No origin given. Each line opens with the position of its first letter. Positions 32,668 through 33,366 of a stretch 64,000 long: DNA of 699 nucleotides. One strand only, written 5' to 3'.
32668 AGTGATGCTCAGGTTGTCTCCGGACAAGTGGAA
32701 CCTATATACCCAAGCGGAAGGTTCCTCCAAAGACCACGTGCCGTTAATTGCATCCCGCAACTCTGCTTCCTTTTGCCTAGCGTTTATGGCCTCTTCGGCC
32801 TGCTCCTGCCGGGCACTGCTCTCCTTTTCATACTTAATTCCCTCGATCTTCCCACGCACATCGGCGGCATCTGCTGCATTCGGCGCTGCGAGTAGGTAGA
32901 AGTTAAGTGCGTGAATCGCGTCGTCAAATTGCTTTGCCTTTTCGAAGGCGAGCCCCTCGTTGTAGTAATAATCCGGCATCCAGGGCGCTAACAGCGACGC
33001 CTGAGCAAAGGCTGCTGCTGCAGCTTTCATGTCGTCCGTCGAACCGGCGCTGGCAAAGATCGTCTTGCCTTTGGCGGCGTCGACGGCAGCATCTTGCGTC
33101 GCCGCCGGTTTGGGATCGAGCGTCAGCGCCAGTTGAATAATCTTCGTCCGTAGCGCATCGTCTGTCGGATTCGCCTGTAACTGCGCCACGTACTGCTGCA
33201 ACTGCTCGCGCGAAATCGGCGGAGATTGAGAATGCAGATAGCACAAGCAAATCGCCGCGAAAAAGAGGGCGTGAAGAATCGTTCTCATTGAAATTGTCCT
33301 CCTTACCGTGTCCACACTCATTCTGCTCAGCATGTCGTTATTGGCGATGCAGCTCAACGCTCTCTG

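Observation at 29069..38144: Minus-strand block: FecR-domain protein, small Cys peptide, six tandem secreted paralogs with a shared head and unrelated tails, and a coiled-coil protein (best candidate for an undescribed system)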

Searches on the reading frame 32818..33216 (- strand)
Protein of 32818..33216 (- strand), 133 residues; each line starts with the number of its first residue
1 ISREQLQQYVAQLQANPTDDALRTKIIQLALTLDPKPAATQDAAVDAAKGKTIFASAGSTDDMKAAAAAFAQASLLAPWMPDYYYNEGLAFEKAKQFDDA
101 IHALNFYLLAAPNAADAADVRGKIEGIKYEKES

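Call 9: find_homologous_proteins(query=A2, max_evalue=0.001)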
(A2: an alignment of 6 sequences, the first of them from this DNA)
Query A2 (6 sequences) (133 aa, profile of the alignment): 30 proteins with E <= 0.001 among 3744 candidates.
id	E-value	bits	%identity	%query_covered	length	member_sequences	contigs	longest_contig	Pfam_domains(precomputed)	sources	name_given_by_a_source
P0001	3.7e-47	178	43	97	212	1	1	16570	PF00515.35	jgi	jgi:tetratricopeptide (TPR) repeat protein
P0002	6.4e-47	177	45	96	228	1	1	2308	PF13371.13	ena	-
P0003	6.4e-46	174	52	97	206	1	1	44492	PF13371.13,PF00515.35,PF13432.13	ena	-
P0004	1.8e-45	173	57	74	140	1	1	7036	-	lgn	-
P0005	1.1e-43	167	52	98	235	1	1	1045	-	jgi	-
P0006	1.2e-43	167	50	98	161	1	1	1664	PF13371.13,PF00515.35,PF13432.13,PF07719.24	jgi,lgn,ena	-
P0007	2.6e-41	159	46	95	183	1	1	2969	PF13371.13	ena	-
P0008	5.0e-36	142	50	89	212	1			PF14559.13,PF13371.13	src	-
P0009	7.1e-35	138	46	87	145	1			PF13371.13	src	-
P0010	5.2e-34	135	44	96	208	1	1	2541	-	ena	-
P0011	7.7e-34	135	42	98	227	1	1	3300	-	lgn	-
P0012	1.1e-33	134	39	74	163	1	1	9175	-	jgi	jgi:tetratricopeptide (TPR) repeat protein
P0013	5.6e-33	132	49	79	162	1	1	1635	-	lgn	-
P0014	2.6e-32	130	42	89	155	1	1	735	-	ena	-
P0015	9.0e-32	128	41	92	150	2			-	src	-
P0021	2.1e-17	82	49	58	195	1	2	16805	PF13371.13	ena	-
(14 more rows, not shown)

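Call 11: find_related_loci(query=A2, collection=genome_contigs, flank=10000)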
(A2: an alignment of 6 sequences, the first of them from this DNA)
Query A2 (133 aa) in genome_contigs; peptide patterns used: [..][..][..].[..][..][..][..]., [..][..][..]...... (x = any residue, [..] = any of these).
112 stretches matched a pattern; 2 encode a relative of the query (tblastn E <= 1e-3); 2 distinct loci.
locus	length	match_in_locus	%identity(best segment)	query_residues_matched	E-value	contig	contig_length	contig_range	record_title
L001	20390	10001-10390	76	3-132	3e-55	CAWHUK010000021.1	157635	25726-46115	MAG: uncultured Acidobacteriota bacterium isolate MFD03044.bin.2.69 genome assembly, contig: contig_35278, whole genome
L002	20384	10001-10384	59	3-130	4e-43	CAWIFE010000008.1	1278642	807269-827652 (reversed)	MAG: uncultured Acidobacteriaceae bacterium isolate MFD01828.bin.1.96 genome assembly, contig: contig_26026, whole genom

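Call 17: find_encoding_contigs(protein=P0003, flank=8000, max_places=3)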
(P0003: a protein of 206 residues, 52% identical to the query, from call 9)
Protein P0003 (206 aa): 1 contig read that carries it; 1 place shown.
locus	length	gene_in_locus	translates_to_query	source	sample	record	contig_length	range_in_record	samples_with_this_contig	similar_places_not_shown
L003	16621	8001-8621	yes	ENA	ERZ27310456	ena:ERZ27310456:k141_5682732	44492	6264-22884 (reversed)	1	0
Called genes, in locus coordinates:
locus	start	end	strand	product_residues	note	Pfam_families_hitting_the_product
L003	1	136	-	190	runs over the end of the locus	-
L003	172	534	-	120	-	-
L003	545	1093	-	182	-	-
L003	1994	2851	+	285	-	PF01791:DeoC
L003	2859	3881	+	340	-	PF09254:FokI_cleav_dom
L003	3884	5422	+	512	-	PF00171:Aldedh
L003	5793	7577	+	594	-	PF00515:TPR_1 (faint), PF13414:TPR_11 (faint)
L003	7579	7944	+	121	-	-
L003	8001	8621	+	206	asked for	PF00515:TPR_1 (faint), PF13432:TPR_16 (weak), PF13371:TPR_9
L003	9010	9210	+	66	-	PF00171:Aldedh (weak)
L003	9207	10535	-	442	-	PF13576:Pentapeptide_3 (faint), PF00805:Pentapeptide, PF13599:Pentapeptide_4 (weak)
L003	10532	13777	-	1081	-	PF10282:Lactonase (weak), PF25174:Beta-prop_THOC3 (weak)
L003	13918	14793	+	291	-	PF00171:Aldedh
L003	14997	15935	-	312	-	PF02729:OTCace_N, PF00185:OTCace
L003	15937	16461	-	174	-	PF00156:Pribosyltran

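Call 18: find_encoding_contigs(protein=P0001, flank=8000, max_places=3)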
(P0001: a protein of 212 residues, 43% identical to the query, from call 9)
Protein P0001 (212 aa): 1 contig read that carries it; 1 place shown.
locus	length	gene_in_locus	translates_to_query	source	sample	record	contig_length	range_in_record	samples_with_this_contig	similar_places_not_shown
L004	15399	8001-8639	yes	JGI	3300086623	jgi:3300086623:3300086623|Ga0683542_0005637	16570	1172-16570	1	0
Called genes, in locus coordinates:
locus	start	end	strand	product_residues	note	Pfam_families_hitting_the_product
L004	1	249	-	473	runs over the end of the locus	?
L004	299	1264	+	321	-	-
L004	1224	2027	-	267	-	PF00106:adh_short, PF08659:KR, PF13561:adh_short_C2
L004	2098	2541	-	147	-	PF00903:Glyoxalase (faint), PF22677:Ble-like_N (faint)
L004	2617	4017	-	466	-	PF06441:EHN, PF00561:Abhydrolase_1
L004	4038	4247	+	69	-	-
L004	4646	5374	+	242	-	-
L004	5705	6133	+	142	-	PF18932:DUF5681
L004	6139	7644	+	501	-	PF17289:Terminase_6C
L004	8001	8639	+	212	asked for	PF00515:TPR_1 (weak)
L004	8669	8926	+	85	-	-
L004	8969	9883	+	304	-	PF04773:FecR (weak)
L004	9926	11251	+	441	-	PF13442:Cytochrome_CBB3, PF00034:Cytochrom_C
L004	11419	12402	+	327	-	PF13371:TPR_9 (weak)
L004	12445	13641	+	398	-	-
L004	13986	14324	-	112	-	PF07238:PilZ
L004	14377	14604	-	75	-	-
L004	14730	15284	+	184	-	-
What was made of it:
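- In L004 the cluster lies next to terminase and DUF5681 genes (call 18).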

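Call 19: find_encoding_contigs(protein=P0021, flank=8000, max_places=3)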
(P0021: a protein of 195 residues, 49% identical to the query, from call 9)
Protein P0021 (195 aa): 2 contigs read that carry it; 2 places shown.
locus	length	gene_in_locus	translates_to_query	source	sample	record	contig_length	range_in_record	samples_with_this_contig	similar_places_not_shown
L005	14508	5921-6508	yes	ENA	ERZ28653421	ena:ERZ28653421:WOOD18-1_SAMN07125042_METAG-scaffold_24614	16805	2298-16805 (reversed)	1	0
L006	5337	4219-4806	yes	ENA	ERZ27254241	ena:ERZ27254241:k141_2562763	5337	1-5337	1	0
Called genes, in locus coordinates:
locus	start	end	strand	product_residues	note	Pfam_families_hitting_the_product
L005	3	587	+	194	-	?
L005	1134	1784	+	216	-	PF00515:TPR_1 (faint), PF07719:TPR_2 (weak)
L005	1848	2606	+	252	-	-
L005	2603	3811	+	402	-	-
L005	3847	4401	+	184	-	-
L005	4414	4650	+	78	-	-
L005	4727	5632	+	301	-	PF13371:TPR_9 (faint), PF13414:TPR_11 (weak)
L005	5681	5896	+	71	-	-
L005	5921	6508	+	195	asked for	PF13371:TPR_9 (weak)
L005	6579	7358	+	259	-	-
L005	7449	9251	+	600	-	PF25021:TEN_NHL (weak), PF22807:TrAA12 (faint), PF01731:Arylesterase (faint), PF06739:SBBP (faint), PF08450:SGL, PF24684:Vgb_lyase (weak), PF25021:TEN_NHL (weak), PF01436:NHL, +2 more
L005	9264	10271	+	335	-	-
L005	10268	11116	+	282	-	PF13371:TPR_9 (faint)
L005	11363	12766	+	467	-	PF08238:Sel1, PF00085:Thioredoxin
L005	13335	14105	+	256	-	PF00078:RVT_1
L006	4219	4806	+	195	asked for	PF13371:TPR_9 (weak)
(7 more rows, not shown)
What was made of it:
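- In L005 an RVT_1 reverse-transcriptase gene lies 2 kb downstream of an eight-head array (call 19).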

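Call 21: search_solved_structures(query=A2, max_evalue=10, show_alignments=2)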
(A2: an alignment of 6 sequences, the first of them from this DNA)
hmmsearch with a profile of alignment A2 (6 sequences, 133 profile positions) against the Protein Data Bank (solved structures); distinct sequences matched with E-value up to 10: 106 (the best 60 are shown).
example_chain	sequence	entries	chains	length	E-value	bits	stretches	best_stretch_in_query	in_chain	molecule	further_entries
9qhb_A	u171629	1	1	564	3.8e-19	72.7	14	63-119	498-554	Engineered tetratricopeptide repeat protein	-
8bu0_A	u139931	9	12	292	2.6e-12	50.6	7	62-118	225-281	Consensus tetratricopeptide repeat protein | Crystal structure of an 8-repeat consensus TPR superhelix with Zinc. | Monomer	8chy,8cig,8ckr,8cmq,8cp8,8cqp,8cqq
9qhc_A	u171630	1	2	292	2.2e-11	47.5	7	62-114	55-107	Engineered tetratricopeptide repeat protein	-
8dtf_A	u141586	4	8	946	5.8e-08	36.5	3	62-121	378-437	Probable UDP-N-acetylglucosamine--peptide N-acetylglucosaminyltransferase SPINDLY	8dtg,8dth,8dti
7ntf_A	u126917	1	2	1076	1.1e-07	35.7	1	7-113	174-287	Isoform 1 of UDP-N-acetylglucosamine--peptide N-acetylglucosaminyltransferase 110 kDa subu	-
7yeh_B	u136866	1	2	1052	1.1e-07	35.6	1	6-113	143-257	UDP-N-acetylglucosamine--peptide N-acetylglucosaminyltransferase 110 kDa subunit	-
7yea_A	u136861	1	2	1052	1.1e-07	35.6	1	6-113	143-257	UDP-N-acetylglucosamine--peptide N-acetylglucosaminyltransferase 110 kDa subunit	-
1w3b_A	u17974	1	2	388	1.5e-07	35.1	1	6-118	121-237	UDP-N-ACETYLGLUCOSAMINE--PEPTIDE N-ACETYLGLUCOSAMINYLTRANSFERASE 110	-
6eou_A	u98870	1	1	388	1.8e-07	34.9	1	6-113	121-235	UDP-N-acetylglucosamine--peptide N-acetylglucosaminyltransferase 110 kDa subunit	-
7y4i_A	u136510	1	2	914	2.9e-07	34.2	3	62-121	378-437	Probable UDP-N-acetylglucosamine--peptide N-acetylglucosaminyltransferase SPINDLY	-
2fo7_A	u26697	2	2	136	4.9e-06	30.3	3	66-114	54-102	SYNTHETIC CONSENSUS TPR PROTEIN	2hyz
8ch0_A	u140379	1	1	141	4.9e-06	30.3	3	62-105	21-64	Consensus tetratricopeptide repeat protein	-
9gzg_A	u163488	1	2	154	1.4e-05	28.8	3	61-119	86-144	Engineered CTPR protein with glutamic acids for conductivity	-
2wqh_A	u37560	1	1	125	3.6e-05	27.4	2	62-119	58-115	CTPR3Y3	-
3vtx_A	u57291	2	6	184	3.9e-05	27.3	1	45-105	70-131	MamA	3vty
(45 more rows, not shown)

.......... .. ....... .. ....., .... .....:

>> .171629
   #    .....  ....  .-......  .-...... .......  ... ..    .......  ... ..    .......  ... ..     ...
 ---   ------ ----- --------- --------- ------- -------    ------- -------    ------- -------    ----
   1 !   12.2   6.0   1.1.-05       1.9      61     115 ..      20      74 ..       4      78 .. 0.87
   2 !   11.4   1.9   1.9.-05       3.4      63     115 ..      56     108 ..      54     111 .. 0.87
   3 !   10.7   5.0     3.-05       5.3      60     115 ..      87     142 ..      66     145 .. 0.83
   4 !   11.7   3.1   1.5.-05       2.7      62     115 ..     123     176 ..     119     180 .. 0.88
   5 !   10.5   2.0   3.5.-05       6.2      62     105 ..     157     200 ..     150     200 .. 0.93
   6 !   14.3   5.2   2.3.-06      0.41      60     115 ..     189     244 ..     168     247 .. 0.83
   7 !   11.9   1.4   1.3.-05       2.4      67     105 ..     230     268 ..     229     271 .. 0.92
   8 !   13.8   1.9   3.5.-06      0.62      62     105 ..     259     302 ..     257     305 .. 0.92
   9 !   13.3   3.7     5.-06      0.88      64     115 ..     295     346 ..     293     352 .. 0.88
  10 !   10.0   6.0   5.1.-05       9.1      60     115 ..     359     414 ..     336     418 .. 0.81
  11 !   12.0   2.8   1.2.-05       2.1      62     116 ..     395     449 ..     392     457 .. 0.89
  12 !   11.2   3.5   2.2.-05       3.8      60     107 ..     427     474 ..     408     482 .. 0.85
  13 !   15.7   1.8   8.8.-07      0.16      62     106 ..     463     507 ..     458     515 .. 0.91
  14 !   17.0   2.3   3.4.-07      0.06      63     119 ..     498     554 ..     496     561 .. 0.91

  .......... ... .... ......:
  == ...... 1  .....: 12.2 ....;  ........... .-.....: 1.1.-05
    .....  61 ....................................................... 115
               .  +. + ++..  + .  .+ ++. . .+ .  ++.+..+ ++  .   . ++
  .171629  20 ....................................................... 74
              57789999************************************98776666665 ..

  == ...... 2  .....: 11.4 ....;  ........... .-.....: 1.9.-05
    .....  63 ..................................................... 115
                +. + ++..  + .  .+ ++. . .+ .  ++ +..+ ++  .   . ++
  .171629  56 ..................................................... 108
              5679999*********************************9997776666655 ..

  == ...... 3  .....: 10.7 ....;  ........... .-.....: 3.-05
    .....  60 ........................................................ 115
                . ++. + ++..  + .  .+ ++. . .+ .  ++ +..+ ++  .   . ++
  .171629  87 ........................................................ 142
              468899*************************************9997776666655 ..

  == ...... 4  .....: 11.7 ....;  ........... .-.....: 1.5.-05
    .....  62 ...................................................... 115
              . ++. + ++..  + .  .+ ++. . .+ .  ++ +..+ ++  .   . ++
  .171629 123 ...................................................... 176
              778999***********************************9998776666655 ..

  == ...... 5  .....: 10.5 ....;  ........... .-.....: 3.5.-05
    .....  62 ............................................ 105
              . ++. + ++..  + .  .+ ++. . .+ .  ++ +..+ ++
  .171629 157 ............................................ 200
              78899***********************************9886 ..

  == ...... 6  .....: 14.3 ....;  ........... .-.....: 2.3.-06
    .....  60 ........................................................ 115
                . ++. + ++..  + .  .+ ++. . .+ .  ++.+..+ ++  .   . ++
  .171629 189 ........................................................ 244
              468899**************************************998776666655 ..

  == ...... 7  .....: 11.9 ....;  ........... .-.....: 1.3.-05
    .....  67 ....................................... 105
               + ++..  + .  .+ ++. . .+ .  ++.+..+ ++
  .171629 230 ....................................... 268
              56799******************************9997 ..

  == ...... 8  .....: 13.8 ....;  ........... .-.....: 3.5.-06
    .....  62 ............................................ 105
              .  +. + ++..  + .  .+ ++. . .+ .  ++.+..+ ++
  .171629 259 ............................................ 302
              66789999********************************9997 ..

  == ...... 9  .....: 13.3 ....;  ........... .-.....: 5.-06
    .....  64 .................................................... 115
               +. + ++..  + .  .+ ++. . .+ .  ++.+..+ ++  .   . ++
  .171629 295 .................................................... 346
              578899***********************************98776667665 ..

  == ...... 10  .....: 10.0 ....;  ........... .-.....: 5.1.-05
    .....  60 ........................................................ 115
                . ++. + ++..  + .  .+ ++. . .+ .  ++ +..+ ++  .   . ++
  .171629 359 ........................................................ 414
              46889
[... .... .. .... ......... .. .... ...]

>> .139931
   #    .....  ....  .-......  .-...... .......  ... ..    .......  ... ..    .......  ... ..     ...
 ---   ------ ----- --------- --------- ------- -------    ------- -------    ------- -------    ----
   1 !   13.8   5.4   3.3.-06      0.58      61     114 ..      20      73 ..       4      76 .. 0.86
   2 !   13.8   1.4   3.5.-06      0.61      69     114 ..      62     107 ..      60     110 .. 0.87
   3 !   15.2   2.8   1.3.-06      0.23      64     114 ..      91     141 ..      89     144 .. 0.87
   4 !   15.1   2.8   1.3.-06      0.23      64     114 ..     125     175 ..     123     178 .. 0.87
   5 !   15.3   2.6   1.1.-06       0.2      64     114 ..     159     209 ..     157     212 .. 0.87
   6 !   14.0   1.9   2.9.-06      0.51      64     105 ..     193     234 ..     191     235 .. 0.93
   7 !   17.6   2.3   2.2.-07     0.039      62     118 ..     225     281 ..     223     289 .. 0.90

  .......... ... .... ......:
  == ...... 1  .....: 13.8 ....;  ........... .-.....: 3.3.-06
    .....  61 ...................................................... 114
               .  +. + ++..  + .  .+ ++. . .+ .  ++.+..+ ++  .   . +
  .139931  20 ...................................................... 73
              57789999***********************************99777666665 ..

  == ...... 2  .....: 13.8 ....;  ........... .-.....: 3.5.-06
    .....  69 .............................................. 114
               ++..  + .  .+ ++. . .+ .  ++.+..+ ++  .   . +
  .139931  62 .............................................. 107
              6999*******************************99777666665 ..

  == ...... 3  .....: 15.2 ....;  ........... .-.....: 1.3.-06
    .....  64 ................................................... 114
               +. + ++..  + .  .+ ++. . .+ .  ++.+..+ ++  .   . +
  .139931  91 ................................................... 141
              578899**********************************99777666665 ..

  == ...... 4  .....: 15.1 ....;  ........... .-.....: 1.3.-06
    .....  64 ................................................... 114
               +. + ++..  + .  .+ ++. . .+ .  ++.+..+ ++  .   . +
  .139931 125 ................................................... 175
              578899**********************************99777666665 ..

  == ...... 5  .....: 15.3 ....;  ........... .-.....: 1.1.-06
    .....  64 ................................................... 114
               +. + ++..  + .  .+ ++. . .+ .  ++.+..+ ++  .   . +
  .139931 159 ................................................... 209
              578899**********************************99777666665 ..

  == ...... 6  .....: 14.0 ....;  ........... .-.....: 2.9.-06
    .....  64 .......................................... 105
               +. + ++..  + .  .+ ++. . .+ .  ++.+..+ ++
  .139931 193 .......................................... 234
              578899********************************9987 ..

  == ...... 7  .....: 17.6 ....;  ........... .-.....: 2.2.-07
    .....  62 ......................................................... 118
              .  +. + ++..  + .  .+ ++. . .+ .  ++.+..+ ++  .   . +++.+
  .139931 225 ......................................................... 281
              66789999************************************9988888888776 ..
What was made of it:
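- On TPR repeat superfamily: The head profile hits consensus TPR and OGT chains at E=4e-19 to 1e-7 (call 21).
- The profile hits consensus TPR and OGT TPR chains at E=4e-19 to 1e-7 (call 21).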

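Call 33: find_related_loci(query=A2, collection=metagenome_contigs, flank=8000)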
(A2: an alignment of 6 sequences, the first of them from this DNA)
Query A2 (133 aa) in metagenome_contigs; peptide patterns used: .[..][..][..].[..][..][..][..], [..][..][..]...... (x = any residue, [..] = any of these).
314 stretches matched a pattern; 3 encode a relative of the query (tblastn E <= 1e-3); 3 distinct loci.
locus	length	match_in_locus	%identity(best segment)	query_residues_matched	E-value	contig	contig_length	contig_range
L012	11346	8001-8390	47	3-132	1e-34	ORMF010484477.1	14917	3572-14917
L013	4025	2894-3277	52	3-130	2e-33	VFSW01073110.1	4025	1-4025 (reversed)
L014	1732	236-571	42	6-117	2e-27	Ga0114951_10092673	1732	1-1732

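Call 37: search_protein_representatives(alignment_id=A3)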
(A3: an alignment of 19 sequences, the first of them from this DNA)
Query: 19 sequences, 199 profile positions. Proteins with E-value up to 0.001 (for the whole library): 67431; up to 1e-10: 11074; up to 1e-30: 1552. The best 150 are listed.
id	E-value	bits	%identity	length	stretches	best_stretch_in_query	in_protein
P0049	1.2e-170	580.2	-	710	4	27-187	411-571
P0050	2.7e-122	422.3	-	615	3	29-156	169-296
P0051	3.5e-105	366.5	-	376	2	24-160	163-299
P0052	4.2e-100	349.9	-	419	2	31-175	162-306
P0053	3.1e-99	347.1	-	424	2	31-187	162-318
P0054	2.1e-97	341.1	-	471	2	31-187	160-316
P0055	3.7e-93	327.2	-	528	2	11-153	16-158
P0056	1.9e-88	311.8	-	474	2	11-156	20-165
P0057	6.3e-86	303.6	-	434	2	28-195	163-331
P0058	8.9e-86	303.1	-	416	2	11-154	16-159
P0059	3.6e-84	297.9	-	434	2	7-155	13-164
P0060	5.8e-82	290.7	-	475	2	20-178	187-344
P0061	1.7e-79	282.6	-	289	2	1-136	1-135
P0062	2.0e-79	282.4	-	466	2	23-168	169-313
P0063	6.9e-79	280.6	-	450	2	26-183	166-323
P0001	4.8e-67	242.0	-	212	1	11-197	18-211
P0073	2.2e-66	239.8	-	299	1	6-178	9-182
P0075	7.8e-66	238.0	-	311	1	7-184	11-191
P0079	1.4e-64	233.9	-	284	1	14-187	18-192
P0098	2.0e-62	226.9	-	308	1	2-178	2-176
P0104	7.4e-62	225.0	-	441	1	8-171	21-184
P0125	1.8e-60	220.5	-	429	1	8-168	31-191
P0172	7.8e-59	215.2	-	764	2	29-183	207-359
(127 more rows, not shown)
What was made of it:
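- Tried and rejected: The exhaustive HMMER search overturned this with 1,552 hits at E<=1e-30 (call 37).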

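Call 65: list_cluster_members(proteins=[P0098, P0125, P0073, P0079, P0049, P0050, P0055, P0060, P0104, P0172])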
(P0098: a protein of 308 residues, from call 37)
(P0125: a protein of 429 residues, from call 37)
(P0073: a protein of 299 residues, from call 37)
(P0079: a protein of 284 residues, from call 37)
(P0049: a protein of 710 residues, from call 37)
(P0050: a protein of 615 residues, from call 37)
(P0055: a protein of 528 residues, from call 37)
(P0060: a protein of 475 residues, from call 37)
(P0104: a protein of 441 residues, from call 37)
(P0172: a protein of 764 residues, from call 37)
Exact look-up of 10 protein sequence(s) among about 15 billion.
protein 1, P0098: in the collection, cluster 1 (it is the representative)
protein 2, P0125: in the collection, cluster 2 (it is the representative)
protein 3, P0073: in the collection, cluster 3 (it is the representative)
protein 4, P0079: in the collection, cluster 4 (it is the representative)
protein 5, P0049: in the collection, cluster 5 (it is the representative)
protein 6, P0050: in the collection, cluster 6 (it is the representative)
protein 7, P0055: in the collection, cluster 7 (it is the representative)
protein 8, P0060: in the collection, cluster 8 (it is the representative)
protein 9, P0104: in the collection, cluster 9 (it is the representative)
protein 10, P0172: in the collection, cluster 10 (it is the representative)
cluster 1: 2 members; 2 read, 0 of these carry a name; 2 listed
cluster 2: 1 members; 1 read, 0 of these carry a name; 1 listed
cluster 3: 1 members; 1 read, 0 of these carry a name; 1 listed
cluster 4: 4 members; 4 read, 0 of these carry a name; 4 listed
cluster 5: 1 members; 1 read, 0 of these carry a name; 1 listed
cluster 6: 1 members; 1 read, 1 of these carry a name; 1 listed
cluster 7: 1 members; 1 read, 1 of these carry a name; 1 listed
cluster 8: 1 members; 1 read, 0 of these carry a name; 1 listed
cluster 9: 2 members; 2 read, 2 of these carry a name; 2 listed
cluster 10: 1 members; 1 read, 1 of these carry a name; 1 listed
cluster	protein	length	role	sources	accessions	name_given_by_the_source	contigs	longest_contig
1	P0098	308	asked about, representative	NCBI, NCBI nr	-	-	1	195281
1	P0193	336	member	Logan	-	-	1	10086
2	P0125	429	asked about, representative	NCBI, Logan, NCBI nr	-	-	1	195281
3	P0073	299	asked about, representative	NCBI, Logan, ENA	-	-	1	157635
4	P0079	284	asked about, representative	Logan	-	-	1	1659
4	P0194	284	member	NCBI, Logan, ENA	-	-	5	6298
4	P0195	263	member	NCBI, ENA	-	-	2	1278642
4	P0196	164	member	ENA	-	-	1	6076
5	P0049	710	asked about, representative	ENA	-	-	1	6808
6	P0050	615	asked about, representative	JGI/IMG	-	tetratricopeptide (TPR) repeat protein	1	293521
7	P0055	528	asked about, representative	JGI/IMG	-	membrane-associated protease RseP (regulator of RpoE activity)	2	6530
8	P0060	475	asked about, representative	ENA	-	-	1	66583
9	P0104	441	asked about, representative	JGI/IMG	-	cytochrome c6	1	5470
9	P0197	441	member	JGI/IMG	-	cytochrome c6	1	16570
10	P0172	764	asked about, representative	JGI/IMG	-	ankyrin repeat protein/tetratricopeptide (TPR) repeat protein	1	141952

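Call 76: find_encoding_contigs(protein=P0075, flank=10000, max_places=2)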
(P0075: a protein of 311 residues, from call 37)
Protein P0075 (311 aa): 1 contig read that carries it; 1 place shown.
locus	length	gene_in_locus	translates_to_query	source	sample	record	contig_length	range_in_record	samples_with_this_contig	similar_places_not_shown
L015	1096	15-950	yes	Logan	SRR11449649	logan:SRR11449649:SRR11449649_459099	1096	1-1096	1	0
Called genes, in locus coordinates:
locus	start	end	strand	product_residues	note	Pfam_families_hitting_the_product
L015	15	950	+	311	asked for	PF13371:TPR_9 (weak)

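Call 77: find_encoding_contigs(protein=P0050, flank=10000, max_places=2)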
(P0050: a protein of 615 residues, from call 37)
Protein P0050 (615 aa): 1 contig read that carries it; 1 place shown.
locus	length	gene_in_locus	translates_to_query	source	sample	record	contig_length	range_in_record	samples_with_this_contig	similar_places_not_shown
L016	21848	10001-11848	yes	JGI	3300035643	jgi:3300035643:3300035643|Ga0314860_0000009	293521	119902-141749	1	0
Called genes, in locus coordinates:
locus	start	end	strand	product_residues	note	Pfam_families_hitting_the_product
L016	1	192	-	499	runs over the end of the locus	-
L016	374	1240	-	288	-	PF01842:ACT (weak), PF00551:Formyl_trans_N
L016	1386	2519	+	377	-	-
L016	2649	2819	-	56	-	-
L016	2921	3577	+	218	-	PF01571:GCV_T, PF08669:GCV_T_C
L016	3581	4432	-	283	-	PF02861:Clp_N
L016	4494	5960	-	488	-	PF00324:AA_permease, PF13520:AA_permease_2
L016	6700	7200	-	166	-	-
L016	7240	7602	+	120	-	PF02311:AraC_binding (weak), PF07883:Cupin_2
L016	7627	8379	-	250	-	PF19567:CpsB_CapC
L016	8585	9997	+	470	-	-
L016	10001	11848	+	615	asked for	PF13414:TPR_11 (faint), PF13431:TPR_17 (faint), PF13371:TPR_9 (weak), PF14559:TPR_19 (weak)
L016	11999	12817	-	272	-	PF01547:SBP_bac_1, PF13531:SBP_bac_11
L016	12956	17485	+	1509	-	-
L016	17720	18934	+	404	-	PF01266:DAO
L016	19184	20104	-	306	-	-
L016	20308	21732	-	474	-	PF04185:Phosphoesterase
